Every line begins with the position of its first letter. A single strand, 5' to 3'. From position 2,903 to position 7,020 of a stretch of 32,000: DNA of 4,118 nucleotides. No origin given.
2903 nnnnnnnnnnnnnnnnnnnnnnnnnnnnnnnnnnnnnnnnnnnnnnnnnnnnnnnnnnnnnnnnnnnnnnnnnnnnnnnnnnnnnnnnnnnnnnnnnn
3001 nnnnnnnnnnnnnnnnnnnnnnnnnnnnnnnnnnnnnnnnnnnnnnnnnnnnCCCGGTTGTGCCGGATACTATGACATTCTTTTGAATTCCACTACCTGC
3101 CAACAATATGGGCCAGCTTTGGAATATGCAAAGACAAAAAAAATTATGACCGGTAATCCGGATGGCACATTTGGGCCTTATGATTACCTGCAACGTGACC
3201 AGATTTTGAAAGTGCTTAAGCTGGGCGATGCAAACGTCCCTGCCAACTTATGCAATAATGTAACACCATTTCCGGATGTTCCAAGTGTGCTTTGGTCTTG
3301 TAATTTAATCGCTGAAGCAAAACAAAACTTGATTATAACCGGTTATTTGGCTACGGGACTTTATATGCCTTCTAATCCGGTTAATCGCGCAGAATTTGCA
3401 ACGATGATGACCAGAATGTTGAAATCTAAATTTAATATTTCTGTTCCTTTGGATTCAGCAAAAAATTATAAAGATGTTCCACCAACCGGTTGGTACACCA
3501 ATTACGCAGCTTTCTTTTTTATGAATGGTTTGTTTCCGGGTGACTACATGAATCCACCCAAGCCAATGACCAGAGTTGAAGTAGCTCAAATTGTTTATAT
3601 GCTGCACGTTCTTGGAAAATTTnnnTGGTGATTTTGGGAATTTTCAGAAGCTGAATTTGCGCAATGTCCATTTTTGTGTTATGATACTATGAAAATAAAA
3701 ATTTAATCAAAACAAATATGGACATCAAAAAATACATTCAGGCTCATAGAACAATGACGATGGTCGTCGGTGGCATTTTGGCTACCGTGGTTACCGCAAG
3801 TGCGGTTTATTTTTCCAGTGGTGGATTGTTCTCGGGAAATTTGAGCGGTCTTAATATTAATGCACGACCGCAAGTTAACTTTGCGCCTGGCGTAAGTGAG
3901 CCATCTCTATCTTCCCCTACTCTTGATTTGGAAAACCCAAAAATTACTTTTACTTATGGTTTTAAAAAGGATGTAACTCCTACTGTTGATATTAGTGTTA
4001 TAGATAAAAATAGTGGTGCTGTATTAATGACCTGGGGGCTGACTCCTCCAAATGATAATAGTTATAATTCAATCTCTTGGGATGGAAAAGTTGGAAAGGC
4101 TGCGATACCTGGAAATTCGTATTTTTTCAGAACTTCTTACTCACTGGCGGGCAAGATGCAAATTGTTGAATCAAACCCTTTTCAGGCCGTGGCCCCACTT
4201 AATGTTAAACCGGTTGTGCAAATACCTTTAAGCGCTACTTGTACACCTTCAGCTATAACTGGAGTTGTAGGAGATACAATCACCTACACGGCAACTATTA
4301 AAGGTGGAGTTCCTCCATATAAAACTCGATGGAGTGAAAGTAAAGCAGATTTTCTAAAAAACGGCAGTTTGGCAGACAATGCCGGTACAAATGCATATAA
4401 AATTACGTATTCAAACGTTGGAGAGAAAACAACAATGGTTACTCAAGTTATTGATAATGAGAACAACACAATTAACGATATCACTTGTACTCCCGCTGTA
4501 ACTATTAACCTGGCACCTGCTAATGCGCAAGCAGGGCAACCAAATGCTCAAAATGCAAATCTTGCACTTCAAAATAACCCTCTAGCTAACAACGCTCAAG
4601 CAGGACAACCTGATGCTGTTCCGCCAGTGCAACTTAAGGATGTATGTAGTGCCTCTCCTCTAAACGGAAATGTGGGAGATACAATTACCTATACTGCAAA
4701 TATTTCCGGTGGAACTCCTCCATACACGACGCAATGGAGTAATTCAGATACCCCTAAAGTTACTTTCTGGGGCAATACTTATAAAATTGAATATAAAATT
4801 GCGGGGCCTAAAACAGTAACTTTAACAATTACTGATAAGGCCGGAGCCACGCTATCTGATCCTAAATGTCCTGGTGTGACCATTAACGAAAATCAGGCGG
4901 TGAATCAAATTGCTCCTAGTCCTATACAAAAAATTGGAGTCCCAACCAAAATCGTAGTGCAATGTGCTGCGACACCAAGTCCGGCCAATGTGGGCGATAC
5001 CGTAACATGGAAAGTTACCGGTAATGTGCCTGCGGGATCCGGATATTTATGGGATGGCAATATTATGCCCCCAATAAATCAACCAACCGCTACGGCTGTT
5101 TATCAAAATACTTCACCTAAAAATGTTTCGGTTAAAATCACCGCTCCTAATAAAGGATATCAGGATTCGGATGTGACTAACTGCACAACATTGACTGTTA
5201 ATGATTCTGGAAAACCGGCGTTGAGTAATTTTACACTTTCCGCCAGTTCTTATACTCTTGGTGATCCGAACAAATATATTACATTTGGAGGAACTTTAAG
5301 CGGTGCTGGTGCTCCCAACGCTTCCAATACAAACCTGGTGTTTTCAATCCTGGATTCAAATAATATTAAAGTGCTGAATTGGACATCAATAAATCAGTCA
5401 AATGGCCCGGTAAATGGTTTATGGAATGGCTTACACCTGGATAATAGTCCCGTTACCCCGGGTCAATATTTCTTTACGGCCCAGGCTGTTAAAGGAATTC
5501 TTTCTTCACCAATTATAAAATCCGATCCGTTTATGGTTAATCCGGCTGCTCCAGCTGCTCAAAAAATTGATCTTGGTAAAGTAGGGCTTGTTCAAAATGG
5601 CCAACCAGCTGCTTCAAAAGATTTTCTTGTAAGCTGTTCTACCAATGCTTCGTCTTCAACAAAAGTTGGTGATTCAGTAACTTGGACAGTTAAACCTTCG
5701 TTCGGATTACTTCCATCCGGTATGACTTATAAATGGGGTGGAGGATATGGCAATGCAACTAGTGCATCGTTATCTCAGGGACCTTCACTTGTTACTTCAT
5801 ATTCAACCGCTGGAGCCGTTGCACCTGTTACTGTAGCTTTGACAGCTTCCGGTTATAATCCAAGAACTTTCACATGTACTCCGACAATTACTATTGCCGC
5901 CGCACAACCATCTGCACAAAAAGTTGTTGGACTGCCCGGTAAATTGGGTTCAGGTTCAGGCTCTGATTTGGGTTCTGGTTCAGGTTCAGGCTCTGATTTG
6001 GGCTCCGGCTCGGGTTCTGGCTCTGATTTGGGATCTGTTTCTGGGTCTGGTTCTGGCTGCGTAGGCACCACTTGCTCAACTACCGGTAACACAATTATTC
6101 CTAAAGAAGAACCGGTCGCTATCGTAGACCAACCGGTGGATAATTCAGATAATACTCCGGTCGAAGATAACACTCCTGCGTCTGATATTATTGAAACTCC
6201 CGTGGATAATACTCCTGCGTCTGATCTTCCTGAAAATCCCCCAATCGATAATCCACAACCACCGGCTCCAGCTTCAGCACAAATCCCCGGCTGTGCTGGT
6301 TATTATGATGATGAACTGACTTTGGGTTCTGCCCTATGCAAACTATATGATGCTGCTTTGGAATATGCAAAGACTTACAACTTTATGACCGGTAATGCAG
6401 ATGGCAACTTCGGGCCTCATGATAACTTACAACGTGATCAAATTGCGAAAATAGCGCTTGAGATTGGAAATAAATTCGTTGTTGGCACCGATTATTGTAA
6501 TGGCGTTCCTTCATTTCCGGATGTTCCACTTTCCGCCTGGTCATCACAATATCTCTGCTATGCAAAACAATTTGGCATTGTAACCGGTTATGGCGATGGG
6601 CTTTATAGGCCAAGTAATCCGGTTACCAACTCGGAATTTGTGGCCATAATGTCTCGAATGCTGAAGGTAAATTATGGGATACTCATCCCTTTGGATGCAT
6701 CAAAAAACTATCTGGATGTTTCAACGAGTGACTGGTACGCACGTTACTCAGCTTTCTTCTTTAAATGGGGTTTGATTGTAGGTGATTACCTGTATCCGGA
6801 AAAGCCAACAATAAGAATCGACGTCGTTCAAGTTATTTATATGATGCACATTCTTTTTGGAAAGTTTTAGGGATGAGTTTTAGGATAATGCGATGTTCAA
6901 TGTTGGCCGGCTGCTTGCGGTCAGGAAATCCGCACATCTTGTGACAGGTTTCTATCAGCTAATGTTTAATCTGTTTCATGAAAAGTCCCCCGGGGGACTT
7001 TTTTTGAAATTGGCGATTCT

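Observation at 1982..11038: Three paralogous surface proteins with conserved ends and swapped middles, inserted between pilB-pilC and the pilin gene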

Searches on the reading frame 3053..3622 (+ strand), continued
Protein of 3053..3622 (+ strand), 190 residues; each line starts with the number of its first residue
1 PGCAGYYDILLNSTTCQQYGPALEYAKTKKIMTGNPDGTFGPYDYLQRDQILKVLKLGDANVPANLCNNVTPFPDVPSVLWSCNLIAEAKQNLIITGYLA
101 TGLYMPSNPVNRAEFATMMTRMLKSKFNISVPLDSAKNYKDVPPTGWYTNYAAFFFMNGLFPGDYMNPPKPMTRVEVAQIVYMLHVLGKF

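Call 50: find_encoding_contigs(protein=P0075, flank=8000, max_places=1)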
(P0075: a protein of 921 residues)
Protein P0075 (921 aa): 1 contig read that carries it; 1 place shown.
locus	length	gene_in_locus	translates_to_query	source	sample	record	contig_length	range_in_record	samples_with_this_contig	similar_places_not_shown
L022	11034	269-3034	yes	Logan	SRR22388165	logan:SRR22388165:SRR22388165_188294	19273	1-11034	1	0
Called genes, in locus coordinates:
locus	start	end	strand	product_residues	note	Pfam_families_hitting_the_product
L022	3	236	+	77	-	?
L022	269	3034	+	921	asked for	PF13860:FlgD_ig, PF00395:SLH (weak)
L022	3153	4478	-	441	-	-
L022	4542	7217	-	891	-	PF02368:Big_2, PF18884:TSP3_bac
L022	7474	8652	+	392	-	PF08241:Methyltransf_11 (faint), PF13649:Methyltransf_25 (faint)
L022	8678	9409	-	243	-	-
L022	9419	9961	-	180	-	PF13328:HD_4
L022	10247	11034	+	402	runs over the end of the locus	PF01476:LysM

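Call 51: find_encoding_contigs(protein=P0026, flank=8000, max_places=1)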
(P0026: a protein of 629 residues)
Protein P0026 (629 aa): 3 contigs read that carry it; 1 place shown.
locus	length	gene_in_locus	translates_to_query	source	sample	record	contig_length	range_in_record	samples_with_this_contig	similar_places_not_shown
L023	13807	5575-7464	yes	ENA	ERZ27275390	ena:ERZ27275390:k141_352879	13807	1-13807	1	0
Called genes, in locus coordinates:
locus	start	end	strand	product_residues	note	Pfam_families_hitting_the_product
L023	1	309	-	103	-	?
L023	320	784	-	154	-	PF08534:Redoxin (faint), PF00578:AhpC-TSA (weak), PF00085:Thioredoxin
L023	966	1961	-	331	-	PF01699:Na_Ca_ex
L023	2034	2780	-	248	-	-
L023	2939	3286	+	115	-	-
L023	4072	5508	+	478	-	PF07602:DUF1565 (weak), PF22842:Pel9A-like_beta_helix, PF13229:Beta_helix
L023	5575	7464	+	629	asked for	PF00395:SLH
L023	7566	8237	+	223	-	PF00395:SLH (faint)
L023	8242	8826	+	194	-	PF23894:LD_SV2 (faint), PF13576:Pentapeptide_3 (weak), PF13599:Pentapeptide_4, PF00805:Pentapeptide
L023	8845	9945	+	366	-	PF01757:Acyl_transf_3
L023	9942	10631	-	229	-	PF12710:HAD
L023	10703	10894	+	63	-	-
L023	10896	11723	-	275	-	-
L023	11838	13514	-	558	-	PF02683:DsbD_TM (weak), PF13386:DsbD_2 (weak), PF00578:AhpC-TSA, PF08534:Redoxin, PF13905:Thioredoxin_8, PF17991:Thioredoxin_10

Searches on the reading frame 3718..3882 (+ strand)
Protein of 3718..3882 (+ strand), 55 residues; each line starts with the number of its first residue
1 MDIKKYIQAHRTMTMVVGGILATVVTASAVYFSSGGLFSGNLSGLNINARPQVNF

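Call 36: search_protein_families(library=ncbifam, proteins=[window:3718-3882:+], max_evalue=10)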
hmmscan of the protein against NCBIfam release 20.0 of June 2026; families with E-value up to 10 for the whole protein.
seq(55 aa): 2 families
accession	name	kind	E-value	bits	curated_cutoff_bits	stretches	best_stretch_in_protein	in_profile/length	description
NF052395.1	CyanAcHdlAtzD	equivalog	0.0044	16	360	1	7-40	318-351/364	cyanuric acid amidohydrolase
TIGR02714.1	amido_AtzD_TrzD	subfamily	0.0089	15.1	153.1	1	7-43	320-356/366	ring-opening amidohydrolase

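Call 43: find_homologous_proteins(query=A4, max_evalue=1)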
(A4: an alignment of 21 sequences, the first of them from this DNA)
Query A4 (21 sequences): 7011 candidates shared short words with the query, none scored E <= 1.

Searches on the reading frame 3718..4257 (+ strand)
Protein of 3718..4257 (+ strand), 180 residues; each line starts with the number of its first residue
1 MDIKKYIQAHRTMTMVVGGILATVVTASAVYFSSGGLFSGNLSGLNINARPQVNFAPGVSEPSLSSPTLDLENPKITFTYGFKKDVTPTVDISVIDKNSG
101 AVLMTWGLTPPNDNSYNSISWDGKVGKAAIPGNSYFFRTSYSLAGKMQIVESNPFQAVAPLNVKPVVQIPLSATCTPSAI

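Call 58: find_homologous_proteins(query=A5, max_evalue=0.01)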
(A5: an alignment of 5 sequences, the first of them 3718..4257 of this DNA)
Query A5 (5 sequences) (180 aa, profile of the alignment): 1 proteins with E <= 0.01 among 8000 candidates.
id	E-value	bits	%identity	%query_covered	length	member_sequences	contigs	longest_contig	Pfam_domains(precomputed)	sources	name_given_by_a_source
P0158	1.1e-54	203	26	62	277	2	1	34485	PF13860.13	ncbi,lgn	-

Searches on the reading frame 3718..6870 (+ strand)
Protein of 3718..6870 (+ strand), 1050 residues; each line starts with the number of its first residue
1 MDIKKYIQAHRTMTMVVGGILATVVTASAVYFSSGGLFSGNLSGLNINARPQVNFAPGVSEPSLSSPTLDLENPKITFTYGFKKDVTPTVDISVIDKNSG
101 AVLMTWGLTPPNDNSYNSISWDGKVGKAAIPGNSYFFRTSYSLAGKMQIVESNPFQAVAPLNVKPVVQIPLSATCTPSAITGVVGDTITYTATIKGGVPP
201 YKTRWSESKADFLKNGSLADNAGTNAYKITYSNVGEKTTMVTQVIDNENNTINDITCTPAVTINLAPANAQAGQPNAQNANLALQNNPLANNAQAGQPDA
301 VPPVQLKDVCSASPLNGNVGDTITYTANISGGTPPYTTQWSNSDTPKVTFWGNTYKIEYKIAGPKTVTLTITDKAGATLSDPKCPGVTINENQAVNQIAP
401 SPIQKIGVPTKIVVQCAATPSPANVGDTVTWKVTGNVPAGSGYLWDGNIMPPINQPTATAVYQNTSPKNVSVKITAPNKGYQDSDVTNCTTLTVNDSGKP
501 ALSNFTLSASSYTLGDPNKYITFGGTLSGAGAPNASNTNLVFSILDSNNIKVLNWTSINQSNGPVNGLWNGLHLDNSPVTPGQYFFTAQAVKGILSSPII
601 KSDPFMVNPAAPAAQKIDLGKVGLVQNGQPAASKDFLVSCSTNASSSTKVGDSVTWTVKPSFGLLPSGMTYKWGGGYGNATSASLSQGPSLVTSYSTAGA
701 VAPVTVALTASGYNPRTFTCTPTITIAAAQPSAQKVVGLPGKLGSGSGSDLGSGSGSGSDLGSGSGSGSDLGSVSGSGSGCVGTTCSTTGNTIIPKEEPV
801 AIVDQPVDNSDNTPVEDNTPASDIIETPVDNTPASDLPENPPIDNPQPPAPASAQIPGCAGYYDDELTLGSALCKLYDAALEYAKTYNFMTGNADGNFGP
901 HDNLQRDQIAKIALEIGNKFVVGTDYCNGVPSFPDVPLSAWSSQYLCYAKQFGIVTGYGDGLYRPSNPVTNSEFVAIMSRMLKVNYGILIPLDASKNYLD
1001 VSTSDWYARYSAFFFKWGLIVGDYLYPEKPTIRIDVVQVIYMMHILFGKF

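Call 4: search_protein_families(library=pfam, proteins=[window:3718-6870:+], max_evalue=0.1)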
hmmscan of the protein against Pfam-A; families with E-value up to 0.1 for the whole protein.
window:3718-6870:+ (1050 aa): 4 families
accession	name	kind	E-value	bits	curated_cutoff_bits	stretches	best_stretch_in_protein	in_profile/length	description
PF00395.25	SLH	-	2.3e-14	53.5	20.8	2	932-973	1-42/44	S-layer homology domain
PF13860.13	FlgD_ig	-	1.3e-07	32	27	1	522-592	5-77/79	FlgD Ig-like domain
PF18911.6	PKD_4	-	0.014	15.9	27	1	317-378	14-75/85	PKD domain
PF08940.17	DUF1918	-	0.021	14.9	24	0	330-352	31-53/58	Domain of unknown function (DUF1918)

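Call 29: find_encoding_contigs(protein=window:3718-6870:+, flank=10000, max_places=4)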
Protein window:3718-6870:+ (1050 aa): 2 contigs read that carry it; 2 places shown.
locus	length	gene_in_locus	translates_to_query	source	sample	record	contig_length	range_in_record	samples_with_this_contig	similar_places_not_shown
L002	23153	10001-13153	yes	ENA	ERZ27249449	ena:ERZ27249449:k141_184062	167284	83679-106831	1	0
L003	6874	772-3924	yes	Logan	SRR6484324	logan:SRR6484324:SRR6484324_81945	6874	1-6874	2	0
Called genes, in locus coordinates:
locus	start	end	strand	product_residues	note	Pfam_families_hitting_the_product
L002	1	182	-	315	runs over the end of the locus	PF01715:IPPT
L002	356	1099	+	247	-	PF00466:Ribosomal_L10, PF27436:RL10_C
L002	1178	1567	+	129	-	PF16320:Ribosomal_L12_N, PF00542:Ribosomal_L12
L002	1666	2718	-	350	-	-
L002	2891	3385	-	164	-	-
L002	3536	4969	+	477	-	-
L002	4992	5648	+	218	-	-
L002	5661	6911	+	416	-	PF00437:T2SSE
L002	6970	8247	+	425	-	PF00482:T2SSF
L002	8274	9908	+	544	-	-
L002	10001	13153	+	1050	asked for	PF13860:FlgD_ig (faint), PF00395:SLH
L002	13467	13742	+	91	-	PF04014:MazE_antitoxin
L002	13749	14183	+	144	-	-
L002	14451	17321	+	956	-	-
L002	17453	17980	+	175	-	PF07963:N_methyl (weak), PF08334:T2SSG (weak)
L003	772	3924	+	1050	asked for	PF13860:FlgD_ig (faint), PF00395:SLH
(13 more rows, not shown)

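Call 36: search_protein_families(library=ncbifam, proteins=[window:3718-6870:+], max_evalue=10)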
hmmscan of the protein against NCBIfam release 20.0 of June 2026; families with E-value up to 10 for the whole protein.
window:3718-6870:+ (1050 aa): 4 families
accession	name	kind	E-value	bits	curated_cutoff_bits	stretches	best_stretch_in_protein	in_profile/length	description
NF033190.2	inl_like_NEAT_1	exception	0.00014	20.3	1275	1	878-1010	592-715/754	NEAT domain-containing leucine-rich repeat protein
TIGR01451.2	B_ant_repeat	repeat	0.0018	18.2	24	2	183-195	9-21/53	DUF11 type repeat protein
NF005176.1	PRK06655.1-1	equivalog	0.0026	17.7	230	1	536-591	95-150/197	flagellar hook assembly protein FlgD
TIGR04131.1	Bac_Flav_CTERM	domain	0.066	13.4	35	1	116-143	46-73/85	T9SS type B sorting domain-containing protein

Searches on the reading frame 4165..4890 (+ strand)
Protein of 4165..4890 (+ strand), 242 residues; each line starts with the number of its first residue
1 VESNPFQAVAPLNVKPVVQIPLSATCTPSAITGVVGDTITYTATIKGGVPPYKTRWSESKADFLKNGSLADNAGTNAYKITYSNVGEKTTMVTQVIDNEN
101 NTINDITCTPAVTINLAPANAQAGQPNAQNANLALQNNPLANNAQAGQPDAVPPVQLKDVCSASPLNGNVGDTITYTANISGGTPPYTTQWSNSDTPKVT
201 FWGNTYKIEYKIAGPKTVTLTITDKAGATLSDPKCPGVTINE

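Call 75: search_protein_families(library=pfam, proteins=[window:4165-4890:+], max_evalue=1)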
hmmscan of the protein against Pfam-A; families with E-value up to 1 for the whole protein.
window:4165-4890:+ (242 aa): 6 families
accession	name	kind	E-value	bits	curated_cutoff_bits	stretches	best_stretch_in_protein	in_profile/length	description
PF08940.17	DUF1918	-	0.00036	20.5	24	0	181-203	31-53/58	Domain of unknown function (DUF1918)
PF18911.6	PKD_4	-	0.0025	18.3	27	1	168-229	14-75/85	PKD domain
PF13573.12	SprB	-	0.009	16.1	28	1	177-196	18-37/37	SprB repeat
PF12969.12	DUF3857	-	0.012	16.1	24.6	0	169-225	88-142/170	Domain of Unknown Function with PDB structure (DUF3857)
PF22633.2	F5_F8_type_C_2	-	0.075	14.1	27.8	1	71-113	44-85/91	NedA-like, galactose-binding domain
PF00801.26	PKD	-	0.65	10.5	23.5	0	163-229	6-72/80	PKD domain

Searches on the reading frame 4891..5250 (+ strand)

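Call 75: search_protein_families(library=pfam, proteins=[window:4891-5250:+], max_evalue=1)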
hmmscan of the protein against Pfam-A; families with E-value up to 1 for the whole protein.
window:4891-5250:+ (120 aa): 1 family
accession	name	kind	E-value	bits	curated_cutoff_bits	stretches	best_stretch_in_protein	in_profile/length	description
PF09260.17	A_amylase_dom_C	-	0.037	14.7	24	1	70-108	23-65/90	Alpha-amylase, domain C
